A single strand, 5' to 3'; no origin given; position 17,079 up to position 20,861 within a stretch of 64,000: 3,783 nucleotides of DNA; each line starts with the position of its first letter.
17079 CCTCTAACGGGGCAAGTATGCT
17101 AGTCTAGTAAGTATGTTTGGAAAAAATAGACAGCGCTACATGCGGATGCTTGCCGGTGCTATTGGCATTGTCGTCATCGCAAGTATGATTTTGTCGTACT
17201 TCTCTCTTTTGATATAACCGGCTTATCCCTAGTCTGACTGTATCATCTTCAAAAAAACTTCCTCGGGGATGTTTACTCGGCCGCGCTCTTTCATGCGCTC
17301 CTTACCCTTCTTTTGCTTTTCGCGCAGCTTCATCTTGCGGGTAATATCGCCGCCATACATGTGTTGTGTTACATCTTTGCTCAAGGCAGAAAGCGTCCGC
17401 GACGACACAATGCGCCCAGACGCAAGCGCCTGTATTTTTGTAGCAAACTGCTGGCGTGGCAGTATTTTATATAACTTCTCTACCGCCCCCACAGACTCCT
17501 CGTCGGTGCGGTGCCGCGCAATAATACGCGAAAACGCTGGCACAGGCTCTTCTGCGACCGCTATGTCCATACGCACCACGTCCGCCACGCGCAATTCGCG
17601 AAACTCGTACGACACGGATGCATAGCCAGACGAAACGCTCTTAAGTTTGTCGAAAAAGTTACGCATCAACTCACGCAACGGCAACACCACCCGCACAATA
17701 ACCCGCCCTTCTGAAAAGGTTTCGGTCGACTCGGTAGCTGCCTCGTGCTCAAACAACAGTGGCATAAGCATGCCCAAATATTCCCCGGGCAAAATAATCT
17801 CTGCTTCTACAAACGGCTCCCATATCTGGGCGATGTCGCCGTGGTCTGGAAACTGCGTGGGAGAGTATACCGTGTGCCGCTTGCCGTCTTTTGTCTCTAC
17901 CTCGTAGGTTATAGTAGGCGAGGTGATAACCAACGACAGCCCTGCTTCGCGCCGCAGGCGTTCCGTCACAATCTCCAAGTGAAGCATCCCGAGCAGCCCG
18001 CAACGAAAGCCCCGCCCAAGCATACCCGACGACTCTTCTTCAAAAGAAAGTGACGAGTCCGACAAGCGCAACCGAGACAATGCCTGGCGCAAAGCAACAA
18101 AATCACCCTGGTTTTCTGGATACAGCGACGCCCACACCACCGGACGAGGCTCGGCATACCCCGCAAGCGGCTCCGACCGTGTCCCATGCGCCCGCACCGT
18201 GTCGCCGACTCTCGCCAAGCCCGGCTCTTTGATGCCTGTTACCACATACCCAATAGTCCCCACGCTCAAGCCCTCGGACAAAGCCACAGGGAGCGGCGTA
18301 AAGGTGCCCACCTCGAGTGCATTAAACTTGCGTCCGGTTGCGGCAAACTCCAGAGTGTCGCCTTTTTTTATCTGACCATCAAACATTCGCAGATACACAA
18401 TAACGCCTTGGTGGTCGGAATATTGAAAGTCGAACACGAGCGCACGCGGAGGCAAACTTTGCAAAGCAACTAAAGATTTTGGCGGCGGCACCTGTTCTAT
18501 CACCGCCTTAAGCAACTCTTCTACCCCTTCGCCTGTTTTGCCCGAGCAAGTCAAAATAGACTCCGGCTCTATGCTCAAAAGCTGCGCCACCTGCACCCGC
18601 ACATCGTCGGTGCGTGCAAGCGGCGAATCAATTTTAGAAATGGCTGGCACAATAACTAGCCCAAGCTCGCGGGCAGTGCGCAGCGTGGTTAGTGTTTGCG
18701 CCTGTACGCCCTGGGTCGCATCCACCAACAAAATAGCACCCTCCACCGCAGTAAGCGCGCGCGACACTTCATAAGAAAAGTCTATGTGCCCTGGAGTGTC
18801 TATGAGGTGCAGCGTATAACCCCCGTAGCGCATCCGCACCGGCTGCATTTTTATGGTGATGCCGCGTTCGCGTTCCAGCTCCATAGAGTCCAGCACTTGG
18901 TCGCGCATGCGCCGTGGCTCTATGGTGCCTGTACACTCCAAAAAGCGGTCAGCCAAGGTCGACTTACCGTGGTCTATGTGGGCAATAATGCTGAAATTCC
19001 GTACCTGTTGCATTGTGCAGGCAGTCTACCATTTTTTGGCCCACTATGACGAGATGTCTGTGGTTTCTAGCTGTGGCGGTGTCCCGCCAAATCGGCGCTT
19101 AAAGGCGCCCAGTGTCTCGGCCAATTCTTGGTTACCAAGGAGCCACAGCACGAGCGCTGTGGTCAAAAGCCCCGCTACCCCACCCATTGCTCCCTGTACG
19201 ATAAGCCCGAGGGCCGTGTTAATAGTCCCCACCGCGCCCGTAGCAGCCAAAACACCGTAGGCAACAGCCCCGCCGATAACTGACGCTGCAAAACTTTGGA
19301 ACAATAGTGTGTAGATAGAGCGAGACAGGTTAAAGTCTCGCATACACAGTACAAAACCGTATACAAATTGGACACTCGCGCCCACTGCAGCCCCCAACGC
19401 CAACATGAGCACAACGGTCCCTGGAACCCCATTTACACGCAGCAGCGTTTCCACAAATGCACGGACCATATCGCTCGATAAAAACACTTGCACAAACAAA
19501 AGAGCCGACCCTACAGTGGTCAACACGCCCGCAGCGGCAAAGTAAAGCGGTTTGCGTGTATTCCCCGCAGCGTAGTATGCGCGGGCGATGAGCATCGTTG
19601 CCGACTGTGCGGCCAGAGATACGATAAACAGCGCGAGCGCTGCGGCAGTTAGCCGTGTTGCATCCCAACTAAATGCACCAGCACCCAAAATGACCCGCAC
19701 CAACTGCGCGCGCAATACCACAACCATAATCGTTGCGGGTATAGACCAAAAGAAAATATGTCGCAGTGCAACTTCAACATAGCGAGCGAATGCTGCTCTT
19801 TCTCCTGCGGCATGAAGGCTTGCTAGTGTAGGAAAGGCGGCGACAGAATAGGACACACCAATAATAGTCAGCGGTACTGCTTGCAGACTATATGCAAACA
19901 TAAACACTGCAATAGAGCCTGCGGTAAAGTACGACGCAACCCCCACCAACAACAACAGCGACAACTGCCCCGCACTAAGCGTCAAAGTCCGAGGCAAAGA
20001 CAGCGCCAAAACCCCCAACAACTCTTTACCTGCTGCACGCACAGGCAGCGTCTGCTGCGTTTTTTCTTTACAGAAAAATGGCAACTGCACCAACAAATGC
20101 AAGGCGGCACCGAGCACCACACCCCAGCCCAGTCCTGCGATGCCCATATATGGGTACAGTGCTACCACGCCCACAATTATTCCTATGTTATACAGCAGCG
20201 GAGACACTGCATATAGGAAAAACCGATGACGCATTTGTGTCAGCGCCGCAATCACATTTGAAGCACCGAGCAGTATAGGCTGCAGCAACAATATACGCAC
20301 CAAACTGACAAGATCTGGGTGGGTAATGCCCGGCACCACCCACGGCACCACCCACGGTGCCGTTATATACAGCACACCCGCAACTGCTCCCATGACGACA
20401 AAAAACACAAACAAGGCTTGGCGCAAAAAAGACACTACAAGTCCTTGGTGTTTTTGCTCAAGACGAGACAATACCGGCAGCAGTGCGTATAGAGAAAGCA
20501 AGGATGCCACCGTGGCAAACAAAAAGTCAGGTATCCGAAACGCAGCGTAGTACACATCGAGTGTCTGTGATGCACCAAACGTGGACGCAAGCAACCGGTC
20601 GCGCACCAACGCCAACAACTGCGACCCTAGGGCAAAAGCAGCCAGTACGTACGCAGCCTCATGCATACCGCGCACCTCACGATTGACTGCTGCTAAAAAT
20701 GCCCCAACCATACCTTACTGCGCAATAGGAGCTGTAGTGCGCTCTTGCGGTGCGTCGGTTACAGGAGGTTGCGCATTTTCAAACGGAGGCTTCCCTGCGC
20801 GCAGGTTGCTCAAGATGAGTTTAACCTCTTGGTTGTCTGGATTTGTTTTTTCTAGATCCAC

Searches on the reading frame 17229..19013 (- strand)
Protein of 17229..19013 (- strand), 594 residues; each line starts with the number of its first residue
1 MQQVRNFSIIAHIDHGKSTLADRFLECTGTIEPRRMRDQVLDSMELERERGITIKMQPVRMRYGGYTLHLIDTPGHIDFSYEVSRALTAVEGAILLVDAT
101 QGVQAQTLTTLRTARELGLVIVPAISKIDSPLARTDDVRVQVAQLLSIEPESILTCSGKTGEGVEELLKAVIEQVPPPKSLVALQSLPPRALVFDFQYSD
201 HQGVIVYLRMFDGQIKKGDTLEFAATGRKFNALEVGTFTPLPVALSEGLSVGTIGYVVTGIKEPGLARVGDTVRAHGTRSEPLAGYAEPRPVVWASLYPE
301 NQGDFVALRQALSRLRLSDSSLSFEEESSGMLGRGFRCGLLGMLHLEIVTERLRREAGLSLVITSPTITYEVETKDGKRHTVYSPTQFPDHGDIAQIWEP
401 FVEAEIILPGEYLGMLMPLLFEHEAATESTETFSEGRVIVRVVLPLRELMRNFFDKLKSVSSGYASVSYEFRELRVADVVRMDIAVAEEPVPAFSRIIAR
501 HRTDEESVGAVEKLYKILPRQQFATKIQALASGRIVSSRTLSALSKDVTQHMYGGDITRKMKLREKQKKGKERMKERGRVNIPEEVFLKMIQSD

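Call 18: search_protein_families(library=pfam, proteins=[window:17229-19013:-], max_evalue=0.00001)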
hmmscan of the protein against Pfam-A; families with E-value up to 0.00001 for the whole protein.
window:17229-19013:- (594 aa): 5 families
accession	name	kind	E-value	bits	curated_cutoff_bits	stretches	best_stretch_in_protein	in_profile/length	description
PF00009.33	GTP_EFTU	-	1e-52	178.9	26.5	1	3-177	2-188/188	Elongation factor Tu GTP binding domain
PF06421.17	LepA_C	-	1.4e-31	109.2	29.7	1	487-591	2-106/107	GTP-binding protein LepA C-terminus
PF00679.30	EFG_C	-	1.4e-15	57.5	27.9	1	397-480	2-84/89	Elongation factor G C-terminus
PF14492.12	EFG_III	-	1.5e-07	31.8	27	1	289-362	2-72/75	Elongation Factor G, domain III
PF03144.31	GTP_EFTU_D2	-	2.1e-06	28.5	30.3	1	203-273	1-72/73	Elongation factor Tu domain 2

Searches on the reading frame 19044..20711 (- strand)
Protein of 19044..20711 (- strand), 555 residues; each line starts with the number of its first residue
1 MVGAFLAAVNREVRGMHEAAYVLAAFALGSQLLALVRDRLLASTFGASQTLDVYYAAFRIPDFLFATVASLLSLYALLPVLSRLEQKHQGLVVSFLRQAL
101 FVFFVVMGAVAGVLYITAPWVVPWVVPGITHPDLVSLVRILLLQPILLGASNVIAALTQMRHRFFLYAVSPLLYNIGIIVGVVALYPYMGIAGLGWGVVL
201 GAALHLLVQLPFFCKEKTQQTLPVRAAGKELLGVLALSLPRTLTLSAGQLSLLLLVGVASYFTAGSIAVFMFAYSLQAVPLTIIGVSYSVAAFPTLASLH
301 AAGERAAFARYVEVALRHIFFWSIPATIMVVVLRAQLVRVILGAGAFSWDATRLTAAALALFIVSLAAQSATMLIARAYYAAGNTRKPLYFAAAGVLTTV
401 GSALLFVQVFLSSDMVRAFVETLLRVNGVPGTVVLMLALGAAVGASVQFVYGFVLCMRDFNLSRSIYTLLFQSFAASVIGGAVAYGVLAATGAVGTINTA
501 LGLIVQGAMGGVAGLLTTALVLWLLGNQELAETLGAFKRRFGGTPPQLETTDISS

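Call 18: search_protein_families(library=pfam, proteins=[window:19044-20711:-], max_evalue=0.00001)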
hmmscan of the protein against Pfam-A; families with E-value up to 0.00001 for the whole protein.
window:19044-20711:- (555 aa): 1 family
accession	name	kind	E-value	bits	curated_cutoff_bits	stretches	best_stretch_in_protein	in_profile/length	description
PF03023.19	MurJ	-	9.7e-60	202.9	27.4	1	41-410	1-375/451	Lipid II flippase MurJ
